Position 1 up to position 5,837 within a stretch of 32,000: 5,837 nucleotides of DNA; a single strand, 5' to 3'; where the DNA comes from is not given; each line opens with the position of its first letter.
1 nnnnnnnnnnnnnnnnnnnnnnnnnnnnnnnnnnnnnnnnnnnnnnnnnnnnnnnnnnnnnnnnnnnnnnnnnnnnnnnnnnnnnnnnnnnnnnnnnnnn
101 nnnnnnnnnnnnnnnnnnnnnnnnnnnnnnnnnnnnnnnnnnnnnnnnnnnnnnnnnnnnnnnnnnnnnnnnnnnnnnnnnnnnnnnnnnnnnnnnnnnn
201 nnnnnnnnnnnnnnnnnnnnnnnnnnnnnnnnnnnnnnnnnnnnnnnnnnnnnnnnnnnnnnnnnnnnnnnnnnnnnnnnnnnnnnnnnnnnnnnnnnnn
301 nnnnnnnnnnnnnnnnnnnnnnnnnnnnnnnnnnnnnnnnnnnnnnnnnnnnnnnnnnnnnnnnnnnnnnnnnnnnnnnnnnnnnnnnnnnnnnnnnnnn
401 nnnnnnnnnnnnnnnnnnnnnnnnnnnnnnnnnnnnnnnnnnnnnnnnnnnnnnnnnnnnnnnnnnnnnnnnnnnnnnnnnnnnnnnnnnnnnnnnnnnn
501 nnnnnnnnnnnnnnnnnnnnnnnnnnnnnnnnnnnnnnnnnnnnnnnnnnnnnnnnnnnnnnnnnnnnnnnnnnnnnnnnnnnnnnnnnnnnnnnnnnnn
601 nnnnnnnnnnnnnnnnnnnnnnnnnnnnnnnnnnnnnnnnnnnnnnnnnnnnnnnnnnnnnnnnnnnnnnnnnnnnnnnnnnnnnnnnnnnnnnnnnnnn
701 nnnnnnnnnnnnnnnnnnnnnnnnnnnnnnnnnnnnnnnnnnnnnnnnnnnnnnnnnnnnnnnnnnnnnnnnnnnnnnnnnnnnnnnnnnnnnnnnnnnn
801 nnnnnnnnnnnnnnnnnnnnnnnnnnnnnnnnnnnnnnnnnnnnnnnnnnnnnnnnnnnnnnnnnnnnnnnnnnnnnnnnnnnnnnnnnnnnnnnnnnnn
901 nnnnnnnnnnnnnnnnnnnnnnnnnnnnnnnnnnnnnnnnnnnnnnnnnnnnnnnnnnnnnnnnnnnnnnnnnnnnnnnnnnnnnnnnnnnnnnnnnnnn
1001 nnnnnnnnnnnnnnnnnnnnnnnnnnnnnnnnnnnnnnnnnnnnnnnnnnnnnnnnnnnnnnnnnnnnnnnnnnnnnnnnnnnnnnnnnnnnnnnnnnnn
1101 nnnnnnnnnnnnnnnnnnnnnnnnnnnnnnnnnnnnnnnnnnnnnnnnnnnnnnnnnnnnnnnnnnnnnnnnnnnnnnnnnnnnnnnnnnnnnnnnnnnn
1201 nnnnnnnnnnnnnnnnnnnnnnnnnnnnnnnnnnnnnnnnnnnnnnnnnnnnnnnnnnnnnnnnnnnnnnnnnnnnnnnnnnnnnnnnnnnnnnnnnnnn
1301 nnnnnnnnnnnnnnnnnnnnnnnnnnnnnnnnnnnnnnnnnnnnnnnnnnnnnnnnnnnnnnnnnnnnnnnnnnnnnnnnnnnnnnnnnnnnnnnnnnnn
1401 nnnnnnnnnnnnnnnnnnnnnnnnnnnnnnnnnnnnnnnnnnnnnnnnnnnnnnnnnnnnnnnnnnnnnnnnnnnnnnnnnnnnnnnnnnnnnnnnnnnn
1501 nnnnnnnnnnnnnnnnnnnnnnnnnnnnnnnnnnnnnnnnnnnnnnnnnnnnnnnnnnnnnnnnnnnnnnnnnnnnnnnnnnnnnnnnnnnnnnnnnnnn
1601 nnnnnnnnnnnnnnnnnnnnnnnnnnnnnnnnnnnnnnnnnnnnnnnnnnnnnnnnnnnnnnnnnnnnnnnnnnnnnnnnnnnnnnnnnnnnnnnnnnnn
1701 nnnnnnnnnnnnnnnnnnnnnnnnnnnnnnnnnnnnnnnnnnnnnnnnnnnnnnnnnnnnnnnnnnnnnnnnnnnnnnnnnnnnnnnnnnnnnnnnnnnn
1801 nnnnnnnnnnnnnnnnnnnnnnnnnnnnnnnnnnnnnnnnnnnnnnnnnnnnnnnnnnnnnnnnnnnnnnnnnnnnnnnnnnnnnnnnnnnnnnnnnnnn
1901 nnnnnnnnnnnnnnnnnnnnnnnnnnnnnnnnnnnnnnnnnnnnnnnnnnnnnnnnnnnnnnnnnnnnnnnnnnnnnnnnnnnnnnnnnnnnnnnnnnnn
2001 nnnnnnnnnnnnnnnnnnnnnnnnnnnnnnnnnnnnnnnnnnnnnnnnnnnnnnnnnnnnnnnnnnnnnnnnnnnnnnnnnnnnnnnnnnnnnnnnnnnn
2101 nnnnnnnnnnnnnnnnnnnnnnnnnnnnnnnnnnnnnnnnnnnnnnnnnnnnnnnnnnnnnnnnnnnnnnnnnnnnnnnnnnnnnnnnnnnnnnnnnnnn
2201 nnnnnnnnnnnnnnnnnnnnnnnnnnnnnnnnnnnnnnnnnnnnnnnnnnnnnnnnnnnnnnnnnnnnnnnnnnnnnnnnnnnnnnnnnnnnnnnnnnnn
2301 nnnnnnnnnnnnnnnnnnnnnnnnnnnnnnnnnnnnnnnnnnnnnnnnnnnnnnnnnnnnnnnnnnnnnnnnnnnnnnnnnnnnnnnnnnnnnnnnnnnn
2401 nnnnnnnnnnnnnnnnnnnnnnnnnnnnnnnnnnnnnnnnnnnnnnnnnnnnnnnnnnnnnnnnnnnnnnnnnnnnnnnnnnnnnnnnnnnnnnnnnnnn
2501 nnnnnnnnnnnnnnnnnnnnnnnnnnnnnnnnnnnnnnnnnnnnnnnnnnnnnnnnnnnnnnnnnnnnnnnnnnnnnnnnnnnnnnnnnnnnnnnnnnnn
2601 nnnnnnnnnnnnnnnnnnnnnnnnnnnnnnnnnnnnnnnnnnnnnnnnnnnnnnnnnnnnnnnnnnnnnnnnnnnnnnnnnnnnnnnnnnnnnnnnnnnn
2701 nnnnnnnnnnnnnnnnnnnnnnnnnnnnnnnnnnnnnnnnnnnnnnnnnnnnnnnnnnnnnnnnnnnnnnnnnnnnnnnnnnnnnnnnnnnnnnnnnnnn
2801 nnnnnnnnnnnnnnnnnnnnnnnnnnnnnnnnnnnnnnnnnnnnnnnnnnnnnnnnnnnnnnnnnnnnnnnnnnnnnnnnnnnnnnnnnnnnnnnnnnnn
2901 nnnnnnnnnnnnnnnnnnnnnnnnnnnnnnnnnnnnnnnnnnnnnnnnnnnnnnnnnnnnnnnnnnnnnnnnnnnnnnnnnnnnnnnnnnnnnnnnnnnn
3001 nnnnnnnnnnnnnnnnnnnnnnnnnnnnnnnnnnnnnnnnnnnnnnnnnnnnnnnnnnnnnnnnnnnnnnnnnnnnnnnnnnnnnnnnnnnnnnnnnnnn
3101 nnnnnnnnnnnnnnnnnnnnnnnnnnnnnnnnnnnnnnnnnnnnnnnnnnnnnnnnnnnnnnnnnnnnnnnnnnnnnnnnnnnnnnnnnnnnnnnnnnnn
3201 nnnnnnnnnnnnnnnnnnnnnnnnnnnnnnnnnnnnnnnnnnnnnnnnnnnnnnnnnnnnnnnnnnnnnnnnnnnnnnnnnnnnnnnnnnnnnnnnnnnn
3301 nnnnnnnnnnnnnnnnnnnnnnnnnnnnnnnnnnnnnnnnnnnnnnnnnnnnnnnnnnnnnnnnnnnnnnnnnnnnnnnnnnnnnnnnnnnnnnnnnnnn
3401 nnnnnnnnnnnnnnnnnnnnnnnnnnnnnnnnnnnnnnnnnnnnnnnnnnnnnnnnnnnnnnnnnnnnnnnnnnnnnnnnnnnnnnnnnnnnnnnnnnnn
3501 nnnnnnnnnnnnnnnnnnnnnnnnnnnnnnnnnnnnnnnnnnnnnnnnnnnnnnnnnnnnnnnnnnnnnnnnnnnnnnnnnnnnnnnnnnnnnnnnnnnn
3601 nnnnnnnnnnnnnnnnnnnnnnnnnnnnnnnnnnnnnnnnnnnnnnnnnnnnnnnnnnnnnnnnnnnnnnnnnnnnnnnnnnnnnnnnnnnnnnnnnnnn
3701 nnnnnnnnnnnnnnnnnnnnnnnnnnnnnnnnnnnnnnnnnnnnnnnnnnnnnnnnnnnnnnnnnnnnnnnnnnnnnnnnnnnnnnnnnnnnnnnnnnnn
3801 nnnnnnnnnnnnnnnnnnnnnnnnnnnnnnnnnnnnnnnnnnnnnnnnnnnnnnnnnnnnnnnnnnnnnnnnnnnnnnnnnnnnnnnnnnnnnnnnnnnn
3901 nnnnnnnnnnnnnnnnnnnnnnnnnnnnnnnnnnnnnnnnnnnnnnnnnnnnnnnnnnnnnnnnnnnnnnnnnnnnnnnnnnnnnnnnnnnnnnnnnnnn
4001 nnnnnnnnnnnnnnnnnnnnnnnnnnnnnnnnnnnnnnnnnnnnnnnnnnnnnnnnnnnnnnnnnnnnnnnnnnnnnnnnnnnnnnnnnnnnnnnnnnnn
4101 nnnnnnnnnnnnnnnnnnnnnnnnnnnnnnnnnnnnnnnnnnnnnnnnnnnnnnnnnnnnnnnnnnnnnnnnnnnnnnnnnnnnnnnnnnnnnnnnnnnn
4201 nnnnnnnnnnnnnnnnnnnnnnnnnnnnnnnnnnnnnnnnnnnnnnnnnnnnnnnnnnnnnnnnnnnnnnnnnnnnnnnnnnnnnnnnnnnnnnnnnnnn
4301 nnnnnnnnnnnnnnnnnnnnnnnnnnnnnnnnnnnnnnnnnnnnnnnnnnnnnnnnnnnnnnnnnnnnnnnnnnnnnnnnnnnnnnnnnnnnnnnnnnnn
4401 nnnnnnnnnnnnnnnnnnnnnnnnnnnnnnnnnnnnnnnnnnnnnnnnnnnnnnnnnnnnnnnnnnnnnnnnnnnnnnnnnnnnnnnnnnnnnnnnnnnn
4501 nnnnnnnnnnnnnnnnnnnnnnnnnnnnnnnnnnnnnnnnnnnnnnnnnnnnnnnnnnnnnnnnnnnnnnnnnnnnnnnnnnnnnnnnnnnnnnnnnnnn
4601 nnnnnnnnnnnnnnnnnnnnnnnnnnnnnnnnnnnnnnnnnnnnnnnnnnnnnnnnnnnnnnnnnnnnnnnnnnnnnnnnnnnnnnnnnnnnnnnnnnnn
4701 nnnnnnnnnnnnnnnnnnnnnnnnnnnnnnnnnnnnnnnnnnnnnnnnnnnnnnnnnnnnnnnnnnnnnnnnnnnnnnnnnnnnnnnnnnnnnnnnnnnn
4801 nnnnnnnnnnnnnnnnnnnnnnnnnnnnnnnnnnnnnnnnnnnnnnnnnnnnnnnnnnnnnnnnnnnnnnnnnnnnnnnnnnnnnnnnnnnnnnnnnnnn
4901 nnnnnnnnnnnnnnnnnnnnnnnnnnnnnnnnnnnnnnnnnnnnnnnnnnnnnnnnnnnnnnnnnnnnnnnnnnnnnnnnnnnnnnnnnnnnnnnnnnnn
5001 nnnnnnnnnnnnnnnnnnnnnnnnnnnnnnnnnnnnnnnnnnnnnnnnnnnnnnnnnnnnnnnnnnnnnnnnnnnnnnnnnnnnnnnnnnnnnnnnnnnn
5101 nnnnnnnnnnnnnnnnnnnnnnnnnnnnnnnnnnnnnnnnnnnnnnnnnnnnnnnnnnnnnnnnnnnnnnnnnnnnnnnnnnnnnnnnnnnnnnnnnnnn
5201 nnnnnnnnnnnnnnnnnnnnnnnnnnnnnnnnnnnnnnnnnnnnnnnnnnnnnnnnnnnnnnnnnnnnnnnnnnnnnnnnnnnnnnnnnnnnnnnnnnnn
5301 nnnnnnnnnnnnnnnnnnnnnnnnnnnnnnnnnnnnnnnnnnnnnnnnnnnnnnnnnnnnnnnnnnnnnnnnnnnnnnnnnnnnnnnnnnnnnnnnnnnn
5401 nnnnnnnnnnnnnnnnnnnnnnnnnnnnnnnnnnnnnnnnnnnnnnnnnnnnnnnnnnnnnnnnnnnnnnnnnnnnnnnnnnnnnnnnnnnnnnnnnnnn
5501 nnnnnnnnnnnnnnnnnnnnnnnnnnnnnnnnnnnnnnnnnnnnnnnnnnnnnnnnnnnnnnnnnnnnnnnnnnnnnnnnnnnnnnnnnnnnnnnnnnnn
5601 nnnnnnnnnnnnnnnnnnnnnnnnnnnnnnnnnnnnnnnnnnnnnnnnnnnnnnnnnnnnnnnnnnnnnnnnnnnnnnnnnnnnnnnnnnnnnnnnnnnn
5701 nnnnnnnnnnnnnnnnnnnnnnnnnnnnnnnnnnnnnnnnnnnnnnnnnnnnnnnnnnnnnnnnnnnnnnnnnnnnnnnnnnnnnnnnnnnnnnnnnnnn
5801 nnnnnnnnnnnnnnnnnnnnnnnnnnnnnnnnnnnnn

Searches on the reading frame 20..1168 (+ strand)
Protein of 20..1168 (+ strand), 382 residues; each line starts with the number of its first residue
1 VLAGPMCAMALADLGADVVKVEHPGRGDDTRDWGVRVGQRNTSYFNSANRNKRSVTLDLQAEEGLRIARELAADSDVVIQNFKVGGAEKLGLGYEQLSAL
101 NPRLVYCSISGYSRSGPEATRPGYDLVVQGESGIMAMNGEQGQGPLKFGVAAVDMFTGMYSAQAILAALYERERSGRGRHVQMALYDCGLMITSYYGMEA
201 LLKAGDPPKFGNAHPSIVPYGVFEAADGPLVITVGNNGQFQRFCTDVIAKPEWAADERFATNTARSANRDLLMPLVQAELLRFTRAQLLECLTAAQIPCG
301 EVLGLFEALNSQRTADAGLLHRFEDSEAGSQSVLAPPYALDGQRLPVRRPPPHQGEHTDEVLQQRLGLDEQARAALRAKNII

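Call 60: search_protein_families(library=pfam, proteins=[window:20-1168:+], max_evalue=0.001)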
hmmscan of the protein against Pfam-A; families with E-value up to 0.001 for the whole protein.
window:20-1168:+ (382 aa): 1 family
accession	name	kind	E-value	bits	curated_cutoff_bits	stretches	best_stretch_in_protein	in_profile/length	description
PF02515.22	CoA_transf_3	-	4e-115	385.3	23.3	1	1-358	12-366/366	CoA-transferase family III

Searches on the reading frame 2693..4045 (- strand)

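Call 49: search_protein_families(library=pfam, proteins=[window:2693-4045:-], max_evalue=0.001)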
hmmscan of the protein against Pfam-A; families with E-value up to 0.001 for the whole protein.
window:2693-4045:- (450 aa): 4 families
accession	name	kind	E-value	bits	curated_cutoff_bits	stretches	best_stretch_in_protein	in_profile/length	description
PF01546.33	Peptidase_M20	-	7.6e-28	98.3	24.6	1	143-446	1-205/206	Peptidase family M20/M25/M40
PF07687.19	M20_dimer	-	1e-20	74.1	21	1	246-344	2-103/107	Peptidase dimerisation domain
PF04389.22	Peptidase_M28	-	4.6e-08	33.4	21.3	1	130-247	2-105/193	Peptidase family M28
PF05343.19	Peptidase_M42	-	0.00014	21.5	23.2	0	175-221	133-177/292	M42 glutamyl aminopeptidase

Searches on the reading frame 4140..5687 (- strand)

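Call 49: search_protein_families(library=pfam, proteins=[window:4140-5687:-], max_evalue=0.001)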
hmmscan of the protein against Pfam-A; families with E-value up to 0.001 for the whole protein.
window:4140-5687:- (515 aa): 2 families
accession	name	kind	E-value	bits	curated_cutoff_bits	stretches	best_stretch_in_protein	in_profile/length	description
PF07690.21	MFS_1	-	6.4e-38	131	33.4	2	121-356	4-234/347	Major Facilitator Superfamily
PF00083.30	Sugar_tr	-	1.1e-06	28.2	22.3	1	148-290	46-193/452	Sugar (and other) transporter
